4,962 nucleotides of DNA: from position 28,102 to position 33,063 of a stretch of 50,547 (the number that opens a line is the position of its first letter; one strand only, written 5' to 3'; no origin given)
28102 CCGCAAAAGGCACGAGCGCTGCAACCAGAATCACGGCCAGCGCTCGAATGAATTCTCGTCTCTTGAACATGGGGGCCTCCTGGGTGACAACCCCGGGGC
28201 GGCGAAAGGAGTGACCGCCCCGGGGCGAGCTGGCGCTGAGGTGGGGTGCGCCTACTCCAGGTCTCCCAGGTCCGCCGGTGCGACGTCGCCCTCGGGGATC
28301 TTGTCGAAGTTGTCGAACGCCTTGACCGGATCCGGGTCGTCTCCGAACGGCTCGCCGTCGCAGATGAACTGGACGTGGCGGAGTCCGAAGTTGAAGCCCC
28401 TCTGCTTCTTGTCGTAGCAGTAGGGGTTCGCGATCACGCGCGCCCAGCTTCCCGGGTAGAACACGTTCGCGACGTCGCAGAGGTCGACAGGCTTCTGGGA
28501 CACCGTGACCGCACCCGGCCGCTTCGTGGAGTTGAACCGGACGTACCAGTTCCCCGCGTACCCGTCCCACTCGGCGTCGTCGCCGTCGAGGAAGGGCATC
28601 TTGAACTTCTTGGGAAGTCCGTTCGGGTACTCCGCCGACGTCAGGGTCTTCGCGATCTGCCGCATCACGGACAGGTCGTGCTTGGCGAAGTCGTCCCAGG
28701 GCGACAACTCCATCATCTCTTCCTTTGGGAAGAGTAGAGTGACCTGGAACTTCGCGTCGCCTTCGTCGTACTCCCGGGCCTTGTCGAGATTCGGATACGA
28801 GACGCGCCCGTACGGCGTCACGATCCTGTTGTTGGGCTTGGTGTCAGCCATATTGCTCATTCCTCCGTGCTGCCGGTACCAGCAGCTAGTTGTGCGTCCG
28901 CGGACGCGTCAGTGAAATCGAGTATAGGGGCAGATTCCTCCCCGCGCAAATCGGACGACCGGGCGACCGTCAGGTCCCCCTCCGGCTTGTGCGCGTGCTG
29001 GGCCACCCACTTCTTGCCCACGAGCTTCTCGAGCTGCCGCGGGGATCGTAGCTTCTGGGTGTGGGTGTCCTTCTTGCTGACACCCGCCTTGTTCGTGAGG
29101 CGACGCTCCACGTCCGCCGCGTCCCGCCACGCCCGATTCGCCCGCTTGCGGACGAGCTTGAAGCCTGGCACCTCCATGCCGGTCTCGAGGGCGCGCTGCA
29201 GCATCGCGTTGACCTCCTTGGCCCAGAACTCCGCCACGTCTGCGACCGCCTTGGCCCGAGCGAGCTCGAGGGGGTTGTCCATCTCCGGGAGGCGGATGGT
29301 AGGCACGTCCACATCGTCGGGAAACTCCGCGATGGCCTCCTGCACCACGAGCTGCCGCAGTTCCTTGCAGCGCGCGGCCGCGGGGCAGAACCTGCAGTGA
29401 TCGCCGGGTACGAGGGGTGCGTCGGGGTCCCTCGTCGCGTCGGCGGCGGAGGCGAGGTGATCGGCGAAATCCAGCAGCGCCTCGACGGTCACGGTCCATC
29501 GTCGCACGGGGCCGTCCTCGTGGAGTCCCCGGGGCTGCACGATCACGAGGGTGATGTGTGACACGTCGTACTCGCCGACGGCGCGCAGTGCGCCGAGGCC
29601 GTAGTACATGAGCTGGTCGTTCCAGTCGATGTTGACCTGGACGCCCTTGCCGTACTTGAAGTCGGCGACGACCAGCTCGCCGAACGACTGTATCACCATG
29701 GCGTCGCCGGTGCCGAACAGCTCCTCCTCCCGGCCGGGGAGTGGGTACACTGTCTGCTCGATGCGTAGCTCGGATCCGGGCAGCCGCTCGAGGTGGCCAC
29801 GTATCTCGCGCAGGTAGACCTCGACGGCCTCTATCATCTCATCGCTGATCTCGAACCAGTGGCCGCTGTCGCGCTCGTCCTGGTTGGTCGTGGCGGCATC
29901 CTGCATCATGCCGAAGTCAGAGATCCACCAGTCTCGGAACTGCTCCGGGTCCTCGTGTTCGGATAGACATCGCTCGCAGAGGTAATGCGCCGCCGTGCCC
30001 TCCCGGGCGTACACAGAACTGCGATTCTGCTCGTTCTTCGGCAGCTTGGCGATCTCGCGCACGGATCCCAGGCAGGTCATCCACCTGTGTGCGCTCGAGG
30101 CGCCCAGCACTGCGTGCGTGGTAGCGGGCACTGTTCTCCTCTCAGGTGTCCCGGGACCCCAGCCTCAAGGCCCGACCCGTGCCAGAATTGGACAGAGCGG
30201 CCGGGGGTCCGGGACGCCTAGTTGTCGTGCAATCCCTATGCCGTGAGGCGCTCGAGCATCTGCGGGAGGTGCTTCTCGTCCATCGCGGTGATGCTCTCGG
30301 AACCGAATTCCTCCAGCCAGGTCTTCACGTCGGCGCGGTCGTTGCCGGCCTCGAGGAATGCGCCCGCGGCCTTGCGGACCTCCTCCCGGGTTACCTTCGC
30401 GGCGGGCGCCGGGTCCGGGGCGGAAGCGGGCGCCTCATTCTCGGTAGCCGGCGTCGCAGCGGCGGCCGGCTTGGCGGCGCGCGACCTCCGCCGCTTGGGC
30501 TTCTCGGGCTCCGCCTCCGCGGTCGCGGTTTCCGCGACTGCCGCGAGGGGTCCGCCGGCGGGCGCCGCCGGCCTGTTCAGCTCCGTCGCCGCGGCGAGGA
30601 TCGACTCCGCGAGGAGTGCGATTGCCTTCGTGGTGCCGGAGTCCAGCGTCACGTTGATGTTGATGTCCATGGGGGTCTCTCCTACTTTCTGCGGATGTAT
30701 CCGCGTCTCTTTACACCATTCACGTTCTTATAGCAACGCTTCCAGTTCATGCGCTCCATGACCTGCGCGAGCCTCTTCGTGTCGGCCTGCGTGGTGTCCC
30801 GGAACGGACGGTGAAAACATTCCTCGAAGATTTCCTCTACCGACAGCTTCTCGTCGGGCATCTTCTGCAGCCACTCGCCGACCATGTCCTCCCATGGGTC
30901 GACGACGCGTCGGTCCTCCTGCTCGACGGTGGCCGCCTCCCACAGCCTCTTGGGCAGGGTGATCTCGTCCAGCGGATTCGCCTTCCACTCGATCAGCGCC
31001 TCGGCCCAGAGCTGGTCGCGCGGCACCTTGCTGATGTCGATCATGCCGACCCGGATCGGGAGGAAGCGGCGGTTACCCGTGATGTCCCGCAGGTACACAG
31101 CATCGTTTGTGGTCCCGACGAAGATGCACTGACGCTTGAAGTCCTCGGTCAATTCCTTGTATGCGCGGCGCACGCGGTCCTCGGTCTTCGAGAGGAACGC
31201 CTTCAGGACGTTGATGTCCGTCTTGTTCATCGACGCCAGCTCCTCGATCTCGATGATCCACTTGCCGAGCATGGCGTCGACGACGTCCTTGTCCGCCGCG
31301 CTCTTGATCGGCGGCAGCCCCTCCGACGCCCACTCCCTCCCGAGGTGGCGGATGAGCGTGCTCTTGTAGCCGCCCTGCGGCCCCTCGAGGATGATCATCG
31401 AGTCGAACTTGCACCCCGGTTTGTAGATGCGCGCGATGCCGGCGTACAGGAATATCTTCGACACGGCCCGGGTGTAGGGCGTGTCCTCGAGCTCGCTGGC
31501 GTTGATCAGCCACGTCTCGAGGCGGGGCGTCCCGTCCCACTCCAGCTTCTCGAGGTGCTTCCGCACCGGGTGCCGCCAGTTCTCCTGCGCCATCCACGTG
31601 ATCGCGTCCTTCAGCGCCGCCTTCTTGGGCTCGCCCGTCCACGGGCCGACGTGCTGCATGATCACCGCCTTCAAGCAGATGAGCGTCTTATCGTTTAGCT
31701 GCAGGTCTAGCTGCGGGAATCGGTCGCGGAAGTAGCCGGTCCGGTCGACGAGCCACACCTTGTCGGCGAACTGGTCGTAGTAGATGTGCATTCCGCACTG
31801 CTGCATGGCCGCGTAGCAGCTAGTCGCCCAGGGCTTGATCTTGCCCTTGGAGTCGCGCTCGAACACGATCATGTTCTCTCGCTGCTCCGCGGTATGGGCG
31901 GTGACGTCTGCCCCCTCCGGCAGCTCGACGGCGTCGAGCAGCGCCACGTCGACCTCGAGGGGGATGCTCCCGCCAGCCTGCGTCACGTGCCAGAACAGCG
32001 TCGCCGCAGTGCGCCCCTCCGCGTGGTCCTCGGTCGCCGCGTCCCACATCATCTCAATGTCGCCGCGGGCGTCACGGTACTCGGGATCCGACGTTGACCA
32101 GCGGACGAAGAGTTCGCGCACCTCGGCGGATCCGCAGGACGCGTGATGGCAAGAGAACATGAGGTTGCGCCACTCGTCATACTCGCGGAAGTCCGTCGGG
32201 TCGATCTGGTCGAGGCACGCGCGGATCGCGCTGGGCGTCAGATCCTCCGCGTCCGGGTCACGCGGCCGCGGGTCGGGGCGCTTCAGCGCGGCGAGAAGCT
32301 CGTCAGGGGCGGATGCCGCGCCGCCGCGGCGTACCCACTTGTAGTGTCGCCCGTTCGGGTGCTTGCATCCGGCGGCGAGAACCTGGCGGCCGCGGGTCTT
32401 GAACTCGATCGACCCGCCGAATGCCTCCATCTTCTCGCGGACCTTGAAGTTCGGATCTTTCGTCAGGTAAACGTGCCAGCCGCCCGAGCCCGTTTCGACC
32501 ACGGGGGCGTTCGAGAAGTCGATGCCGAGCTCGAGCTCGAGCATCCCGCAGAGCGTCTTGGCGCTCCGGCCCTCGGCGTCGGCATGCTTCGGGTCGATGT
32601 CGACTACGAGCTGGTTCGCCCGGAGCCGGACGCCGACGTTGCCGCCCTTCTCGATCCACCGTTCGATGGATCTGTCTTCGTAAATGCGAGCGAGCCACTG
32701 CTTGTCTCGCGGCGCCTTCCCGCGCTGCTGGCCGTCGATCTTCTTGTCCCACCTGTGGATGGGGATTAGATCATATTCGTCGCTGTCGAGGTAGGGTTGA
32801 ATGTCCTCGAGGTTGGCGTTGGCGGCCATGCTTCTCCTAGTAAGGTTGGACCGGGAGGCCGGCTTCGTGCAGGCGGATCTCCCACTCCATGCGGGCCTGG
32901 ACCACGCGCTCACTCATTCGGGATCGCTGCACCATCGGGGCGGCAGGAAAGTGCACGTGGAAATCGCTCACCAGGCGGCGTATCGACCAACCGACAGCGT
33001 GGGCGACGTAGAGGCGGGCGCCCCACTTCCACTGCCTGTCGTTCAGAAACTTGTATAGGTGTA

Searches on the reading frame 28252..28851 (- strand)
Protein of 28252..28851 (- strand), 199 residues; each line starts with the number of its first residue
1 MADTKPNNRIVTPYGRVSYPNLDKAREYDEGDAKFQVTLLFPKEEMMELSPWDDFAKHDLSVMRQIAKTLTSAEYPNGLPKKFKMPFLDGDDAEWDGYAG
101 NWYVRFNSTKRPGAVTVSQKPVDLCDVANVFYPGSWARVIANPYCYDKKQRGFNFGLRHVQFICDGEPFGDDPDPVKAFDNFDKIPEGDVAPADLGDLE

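Call 72: find_encoding_contigs(protein=window:28252-28851:-, flank=10000, max_places=1)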
Protein window:28252-28851:- (199 aa): 14 contigs read that carry it; 1 place shown.
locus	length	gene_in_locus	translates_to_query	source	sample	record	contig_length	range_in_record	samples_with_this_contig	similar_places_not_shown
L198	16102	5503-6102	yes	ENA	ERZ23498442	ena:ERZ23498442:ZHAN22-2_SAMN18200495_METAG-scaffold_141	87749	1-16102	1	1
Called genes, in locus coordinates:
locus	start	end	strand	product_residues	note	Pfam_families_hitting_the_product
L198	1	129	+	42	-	?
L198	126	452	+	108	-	-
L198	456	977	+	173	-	-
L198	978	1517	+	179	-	-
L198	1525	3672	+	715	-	PF09250:Prim-Pol, PF08707:PriCT_2, PF05272:VapE-like_dom, PF19263:DUF5906 (weak)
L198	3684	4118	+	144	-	-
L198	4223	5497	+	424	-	PF10926:DUF2800, PF12705:PDDEXK_1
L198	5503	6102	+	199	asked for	PF10991:Enc34_ssDNA-bd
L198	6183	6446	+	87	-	-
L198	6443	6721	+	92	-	-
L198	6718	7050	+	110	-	-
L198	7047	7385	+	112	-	-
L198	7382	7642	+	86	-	-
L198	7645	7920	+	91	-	-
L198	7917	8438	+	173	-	PF13521:AAA_28 (weak)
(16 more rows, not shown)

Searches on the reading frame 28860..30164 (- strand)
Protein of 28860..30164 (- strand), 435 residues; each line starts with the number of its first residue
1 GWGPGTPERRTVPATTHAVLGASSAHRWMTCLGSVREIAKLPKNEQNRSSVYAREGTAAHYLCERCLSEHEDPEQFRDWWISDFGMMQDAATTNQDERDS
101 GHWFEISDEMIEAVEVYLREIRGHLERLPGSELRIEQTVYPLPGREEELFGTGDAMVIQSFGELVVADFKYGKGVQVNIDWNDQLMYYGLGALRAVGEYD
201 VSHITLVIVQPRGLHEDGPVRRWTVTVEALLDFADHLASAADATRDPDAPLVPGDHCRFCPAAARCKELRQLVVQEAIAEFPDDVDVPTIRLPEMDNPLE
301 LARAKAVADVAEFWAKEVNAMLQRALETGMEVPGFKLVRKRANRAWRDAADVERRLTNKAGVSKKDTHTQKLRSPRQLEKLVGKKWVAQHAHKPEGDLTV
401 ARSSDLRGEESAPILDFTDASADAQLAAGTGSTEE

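Call 15: search_protein_families(library=phrogs, proteins=[window:28860-30164:-], max_evalue=0.00001)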
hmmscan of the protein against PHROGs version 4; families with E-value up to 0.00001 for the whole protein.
window:28860-30164:- (435 aa): 2 families
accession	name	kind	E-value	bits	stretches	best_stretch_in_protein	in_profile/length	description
phrog_69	-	DNA, RNA and nucleotide metabolism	2.1e-93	315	1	10-425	80-481/501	exonuclease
phrog_3953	-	DNA, RNA and nucleotide metabolism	2.7e-18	67.3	1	14-240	10-180/186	exonuclease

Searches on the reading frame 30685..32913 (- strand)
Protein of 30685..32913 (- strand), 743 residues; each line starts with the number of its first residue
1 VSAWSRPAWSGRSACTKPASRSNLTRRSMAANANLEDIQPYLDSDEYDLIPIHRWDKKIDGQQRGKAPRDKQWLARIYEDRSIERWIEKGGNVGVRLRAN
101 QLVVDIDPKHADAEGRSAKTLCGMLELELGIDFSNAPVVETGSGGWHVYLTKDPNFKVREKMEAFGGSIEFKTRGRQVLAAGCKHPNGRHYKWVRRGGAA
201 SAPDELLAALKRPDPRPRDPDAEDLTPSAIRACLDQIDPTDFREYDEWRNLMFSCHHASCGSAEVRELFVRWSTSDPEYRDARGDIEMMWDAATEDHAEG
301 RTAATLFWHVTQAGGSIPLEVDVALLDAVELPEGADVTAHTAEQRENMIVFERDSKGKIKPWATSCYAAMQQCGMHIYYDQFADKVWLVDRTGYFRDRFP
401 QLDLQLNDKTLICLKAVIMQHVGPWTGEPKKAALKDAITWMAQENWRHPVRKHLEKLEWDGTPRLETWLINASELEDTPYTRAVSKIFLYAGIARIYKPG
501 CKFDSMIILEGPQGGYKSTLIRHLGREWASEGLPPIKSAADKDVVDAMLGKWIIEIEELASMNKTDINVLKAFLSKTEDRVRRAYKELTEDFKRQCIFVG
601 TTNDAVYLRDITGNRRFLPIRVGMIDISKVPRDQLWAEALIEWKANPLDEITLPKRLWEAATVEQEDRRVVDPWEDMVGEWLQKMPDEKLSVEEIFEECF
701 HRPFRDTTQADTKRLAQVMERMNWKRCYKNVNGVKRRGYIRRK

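Call 15: search_protein_families(library=phrogs, proteins=[window:30685-32913:-], max_evalue=0.00001)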
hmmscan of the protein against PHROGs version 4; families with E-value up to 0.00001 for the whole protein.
window:30685-32913:- (743 aa): 8 families
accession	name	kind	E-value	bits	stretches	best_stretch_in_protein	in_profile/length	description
phrog_256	-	DNA, RNA and nucleotide metabolism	1.6e-96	325.7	1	342-730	361-778/798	DNA helicase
phrog_1313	-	DNA, RNA and nucleotide metabolism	8.8e-92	309.8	1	374-743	169-556/568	DNA helicase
phrog_15962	-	DNA, RNA and nucleotide metabolism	3e-54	185.5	1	395-741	440-803/835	DNA primase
phrog_2249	-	DNA, RNA and nucleotide metabolism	1.1e-40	141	1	443-740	470-772/802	DNA primase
phrog_1156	-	DNA, RNA and nucleotide metabolism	4.2e-33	115.9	1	28-317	7-313/855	DNA primase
phrog_16593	-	DNA, RNA and nucleotide metabolism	3.3e-31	109.4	1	431-643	485-701/823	DNA primase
phrog_36873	-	DNA, RNA and nucleotide metabolism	4.8e-28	98.4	1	480-737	524-776/1082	DNA helicase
phrog_4630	-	DNA, RNA and nucleotide metabolism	5.1e-21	75.9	1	437-623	172-366/581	DNA primase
